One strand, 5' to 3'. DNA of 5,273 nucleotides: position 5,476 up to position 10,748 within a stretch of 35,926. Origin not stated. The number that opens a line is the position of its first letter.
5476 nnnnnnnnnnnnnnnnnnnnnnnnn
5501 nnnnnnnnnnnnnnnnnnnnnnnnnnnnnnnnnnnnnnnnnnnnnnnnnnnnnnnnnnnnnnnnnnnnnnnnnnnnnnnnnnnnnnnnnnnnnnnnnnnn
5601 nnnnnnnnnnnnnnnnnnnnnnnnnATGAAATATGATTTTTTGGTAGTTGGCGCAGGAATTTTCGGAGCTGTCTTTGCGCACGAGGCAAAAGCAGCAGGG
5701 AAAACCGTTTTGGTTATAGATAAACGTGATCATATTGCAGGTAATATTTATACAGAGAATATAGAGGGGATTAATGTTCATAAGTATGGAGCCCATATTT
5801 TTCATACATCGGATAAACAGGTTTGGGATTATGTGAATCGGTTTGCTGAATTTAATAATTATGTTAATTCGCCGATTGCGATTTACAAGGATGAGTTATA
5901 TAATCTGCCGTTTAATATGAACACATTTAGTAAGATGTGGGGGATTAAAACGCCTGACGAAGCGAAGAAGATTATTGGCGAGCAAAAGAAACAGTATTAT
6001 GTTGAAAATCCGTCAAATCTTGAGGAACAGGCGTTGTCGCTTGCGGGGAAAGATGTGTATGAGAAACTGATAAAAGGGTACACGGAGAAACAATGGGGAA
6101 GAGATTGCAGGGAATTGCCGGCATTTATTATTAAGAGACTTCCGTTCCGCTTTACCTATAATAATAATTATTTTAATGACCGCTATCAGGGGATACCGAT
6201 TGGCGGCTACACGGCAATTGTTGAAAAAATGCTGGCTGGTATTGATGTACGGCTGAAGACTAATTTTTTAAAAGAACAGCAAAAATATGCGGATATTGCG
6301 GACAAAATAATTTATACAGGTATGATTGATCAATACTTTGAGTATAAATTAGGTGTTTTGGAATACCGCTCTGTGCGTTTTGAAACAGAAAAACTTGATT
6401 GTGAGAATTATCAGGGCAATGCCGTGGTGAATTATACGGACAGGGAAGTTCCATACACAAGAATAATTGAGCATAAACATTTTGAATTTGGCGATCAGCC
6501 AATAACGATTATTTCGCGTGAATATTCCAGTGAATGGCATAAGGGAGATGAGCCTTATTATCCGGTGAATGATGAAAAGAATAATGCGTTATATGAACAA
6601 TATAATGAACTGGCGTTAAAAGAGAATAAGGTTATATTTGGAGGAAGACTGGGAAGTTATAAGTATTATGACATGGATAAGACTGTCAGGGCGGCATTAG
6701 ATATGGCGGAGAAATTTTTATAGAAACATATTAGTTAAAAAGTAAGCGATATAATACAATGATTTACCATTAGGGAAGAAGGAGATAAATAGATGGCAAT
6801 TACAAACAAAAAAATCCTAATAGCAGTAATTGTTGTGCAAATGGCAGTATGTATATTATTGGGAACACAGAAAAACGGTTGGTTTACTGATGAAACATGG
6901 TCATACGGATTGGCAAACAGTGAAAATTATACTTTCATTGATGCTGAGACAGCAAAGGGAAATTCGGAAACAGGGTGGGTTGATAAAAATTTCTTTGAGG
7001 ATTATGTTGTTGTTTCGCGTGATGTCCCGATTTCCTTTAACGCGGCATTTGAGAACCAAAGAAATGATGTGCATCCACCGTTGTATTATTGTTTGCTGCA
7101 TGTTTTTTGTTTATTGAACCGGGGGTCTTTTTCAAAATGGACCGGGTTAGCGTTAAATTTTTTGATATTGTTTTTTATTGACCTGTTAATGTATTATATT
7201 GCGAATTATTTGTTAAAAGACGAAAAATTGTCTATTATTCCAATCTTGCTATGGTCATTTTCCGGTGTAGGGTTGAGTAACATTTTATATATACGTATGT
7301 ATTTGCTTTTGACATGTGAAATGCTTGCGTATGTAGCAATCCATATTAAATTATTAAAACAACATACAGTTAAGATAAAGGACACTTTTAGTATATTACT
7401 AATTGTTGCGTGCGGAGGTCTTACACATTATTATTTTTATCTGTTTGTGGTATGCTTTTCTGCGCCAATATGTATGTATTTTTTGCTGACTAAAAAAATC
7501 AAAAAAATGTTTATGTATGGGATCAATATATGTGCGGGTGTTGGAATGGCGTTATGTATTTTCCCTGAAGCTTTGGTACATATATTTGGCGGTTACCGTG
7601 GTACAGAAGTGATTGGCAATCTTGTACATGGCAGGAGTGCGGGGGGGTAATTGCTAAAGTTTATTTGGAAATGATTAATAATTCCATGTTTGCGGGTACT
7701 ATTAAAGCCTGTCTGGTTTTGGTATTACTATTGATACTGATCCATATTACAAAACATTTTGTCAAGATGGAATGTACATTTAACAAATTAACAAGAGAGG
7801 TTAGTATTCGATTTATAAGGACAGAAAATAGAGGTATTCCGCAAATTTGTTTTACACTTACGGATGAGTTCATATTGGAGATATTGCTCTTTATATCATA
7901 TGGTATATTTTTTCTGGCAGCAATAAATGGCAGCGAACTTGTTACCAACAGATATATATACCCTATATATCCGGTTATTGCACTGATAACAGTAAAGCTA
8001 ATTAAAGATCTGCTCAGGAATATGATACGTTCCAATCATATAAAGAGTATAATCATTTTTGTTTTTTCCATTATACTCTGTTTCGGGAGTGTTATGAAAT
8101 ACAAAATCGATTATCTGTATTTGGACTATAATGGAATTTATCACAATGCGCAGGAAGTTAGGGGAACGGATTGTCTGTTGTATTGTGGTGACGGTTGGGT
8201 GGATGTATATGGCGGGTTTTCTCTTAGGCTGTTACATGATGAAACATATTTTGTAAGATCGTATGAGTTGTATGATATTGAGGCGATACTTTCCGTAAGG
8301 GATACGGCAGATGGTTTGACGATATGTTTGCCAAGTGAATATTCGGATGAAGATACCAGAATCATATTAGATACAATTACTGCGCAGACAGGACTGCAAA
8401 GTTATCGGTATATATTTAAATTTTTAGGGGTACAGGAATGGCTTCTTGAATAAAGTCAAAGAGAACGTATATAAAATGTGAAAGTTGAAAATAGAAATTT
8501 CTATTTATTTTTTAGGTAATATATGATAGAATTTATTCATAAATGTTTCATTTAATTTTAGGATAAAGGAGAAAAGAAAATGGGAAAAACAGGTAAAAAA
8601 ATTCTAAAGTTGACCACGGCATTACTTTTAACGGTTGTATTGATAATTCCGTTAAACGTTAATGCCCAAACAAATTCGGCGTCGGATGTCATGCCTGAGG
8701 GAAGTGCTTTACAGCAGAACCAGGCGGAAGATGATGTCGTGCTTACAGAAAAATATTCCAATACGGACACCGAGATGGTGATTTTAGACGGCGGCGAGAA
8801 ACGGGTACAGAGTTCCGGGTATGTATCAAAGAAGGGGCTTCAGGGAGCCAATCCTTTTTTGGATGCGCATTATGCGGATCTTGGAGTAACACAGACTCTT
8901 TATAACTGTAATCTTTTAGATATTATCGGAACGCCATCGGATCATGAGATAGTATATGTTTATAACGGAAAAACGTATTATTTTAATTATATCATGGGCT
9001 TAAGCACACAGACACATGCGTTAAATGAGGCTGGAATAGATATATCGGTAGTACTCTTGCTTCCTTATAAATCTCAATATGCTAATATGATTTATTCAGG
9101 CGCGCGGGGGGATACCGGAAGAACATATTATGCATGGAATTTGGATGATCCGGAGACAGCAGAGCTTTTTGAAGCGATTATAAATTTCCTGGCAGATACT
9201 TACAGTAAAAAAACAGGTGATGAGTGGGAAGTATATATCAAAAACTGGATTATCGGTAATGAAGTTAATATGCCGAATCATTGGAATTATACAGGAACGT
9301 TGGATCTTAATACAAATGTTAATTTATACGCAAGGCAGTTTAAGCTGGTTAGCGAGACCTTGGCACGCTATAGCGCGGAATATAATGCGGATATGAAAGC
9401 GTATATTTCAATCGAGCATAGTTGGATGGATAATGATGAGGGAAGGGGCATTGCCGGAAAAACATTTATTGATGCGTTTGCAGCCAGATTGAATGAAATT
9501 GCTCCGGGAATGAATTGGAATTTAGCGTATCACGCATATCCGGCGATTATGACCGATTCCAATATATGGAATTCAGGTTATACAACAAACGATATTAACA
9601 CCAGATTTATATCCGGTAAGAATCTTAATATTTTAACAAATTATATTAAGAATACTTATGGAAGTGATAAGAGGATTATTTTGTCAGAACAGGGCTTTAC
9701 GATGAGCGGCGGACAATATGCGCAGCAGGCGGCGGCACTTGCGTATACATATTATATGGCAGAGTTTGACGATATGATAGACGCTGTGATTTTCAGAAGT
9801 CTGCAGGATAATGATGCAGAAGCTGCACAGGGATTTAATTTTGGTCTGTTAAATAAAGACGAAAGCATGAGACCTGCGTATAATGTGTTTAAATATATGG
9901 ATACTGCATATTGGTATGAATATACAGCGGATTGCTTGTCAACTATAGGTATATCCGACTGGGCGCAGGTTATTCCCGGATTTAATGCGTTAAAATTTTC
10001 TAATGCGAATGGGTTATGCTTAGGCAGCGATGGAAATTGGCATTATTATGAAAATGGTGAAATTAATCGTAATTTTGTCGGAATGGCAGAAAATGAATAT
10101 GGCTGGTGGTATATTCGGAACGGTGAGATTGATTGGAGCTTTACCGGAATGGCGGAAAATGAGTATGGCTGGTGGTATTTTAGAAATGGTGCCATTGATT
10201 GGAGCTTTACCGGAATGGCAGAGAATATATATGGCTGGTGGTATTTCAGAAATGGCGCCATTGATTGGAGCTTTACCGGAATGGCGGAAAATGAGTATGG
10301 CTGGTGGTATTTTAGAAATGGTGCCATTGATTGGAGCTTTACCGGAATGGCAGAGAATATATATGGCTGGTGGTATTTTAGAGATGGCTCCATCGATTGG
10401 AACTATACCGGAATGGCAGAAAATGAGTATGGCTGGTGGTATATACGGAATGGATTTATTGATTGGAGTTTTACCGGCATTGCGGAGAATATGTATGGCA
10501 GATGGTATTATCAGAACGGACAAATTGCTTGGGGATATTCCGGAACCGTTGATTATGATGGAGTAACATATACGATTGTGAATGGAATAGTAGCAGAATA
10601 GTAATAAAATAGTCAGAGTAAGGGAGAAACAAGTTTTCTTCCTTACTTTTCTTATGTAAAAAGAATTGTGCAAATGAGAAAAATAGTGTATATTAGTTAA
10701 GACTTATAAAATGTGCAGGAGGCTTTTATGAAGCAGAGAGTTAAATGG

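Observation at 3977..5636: Three-gene RelA/SpoT-homologue cassette wedged into a wall-polysaccharide operon: candidate toxSAS-type toxin-antitoxin or anti-phage module with two unrecognisable partners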

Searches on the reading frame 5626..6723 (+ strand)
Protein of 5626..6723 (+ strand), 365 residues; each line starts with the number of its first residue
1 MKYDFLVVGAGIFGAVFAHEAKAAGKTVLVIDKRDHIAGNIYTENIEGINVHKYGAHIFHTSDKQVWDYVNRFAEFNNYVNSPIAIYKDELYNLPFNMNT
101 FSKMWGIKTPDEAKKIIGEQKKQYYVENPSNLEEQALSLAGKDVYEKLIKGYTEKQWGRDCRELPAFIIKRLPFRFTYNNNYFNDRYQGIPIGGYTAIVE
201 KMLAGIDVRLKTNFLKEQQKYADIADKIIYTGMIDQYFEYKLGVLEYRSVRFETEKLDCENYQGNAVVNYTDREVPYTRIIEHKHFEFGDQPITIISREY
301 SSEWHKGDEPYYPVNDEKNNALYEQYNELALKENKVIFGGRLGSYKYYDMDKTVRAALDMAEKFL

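Call 3: search_protein_families(library=pfam, proteins=[window:5626-6720:+], max_evalue=1)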
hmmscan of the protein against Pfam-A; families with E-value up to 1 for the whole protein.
window:5626-6720:+ (365 aa): 14 families
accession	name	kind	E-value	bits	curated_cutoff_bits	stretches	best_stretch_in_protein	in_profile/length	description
PF03275.19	GLF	-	1.4e-86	289.8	26.3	1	147-347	1-203/203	UDP-galactopyranose mutase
PF13450.12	NAD_binding_8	-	1.2e-21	77.2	21.9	1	7-73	1-68/68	NAD(P)-binding Rossmann-like domain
PF01266.30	DAO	-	1.5e-05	25.1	27.9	1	4-39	1-37/353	FAD dependent oxidoreductase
PF01593.30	Amino_oxidase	-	8.3e-05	22.5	19.8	1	22-74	11-62/443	Flavin containing amine oxidoreductase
PF07992.20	Pyr_redox_2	-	0.0012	18.7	26.1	1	5-47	145-186/291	Pyridine nucleotide-disulphide oxidoreductase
PF00070.33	Pyr_redox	-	0.0015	19.4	22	1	6-40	3-36/82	Pyridine nucleotide-disulphide oxidoreductase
PF12831.13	FAD_oxidored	-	0.0051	16.6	27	1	4-41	1-38/416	FAD dependent oxidoreductase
PF00890.30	FAD_binding_2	-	0.0074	16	20.4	1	4-40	1-37/414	FAD binding domain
PF03486.20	HI0933_like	-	0.011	15.6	50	1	4-52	2-50/244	HI0933-like protein Rossmann domain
PF02254.24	TrkA_N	-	0.024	15.4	23.8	1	5-47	1-43/116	TrkA-N domain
PF01494.25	FAD_binding_3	-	0.09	12.4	22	1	3-36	2-35/349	FAD binding domain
PF02558.23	ApbA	-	0.14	12.2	22.2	1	6-38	2-34/150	Ketopantoate reductase PanE/ApbA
PF02737.24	3HCDH_N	-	0.16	12.4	22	1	7-45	4-42/180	3-hydroxyacyl-CoA dehydrogenase, NAD binding domain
PF17930.7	LpxI_N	-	0.24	11.8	25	1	6-58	4-58/129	LpxI N-terminal domain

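Call 98: find_encoding_contigs(protein=window:5626-6723:+, flank=6000, max_places=5)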
Protein window:5626-6723:+ (365 aa): no gene with exactly this product is on record in the collection.

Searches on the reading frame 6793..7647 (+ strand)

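Call 3: search_protein_families(library=pfam, proteins=[window:6793-7647:+], max_evalue=1)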
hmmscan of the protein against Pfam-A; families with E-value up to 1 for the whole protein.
window:6793-7647:+ (285 aa): 1 family
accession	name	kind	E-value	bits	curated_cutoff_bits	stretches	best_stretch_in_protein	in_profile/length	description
PF20460.3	DUF6713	-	0.032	14.5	27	1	146-218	42-114/117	Family of unknown function (DUF6713)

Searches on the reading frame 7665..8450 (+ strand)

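Call 3: search_protein_families(library=pfam, proteins=[window:7665-8450:+], max_evalue=1)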
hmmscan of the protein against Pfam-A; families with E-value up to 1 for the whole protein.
window:7665-8450:+ (262 aa): 3 families
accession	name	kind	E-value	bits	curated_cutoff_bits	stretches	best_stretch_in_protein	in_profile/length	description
PF03901.23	Glyco_transf_22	-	0.021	14.5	23.8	1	35-141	286-363/414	Alg9-like mannosyltransferase family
PF10066.14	DUF2304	-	0.068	13.9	25.5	1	16-49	70-103/106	Uncharacterized conserved protein (DUF2304)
PF03159.24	XRN_N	-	0.074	12.9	22.9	1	145-163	29-47/241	XRN 5'-3' exonuclease N-terminus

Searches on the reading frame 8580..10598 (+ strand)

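Call 95: search_protein_families(library=pfam, proteins=[window:8580-10598:+], max_evalue=0.0001)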
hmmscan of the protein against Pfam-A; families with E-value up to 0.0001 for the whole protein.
window:8580-10598:+ (673 aa): 2 families
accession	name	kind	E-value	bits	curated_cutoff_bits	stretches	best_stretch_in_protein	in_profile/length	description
PF18989.5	DUF5722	-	1e-96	324.7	30.5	1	83-464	7-393/393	Family of unknown function (DUF5722)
PF21540.3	Choline_bind_4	-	5.9e-54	178.3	27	6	608-628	1-21/21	Choline-binding repeat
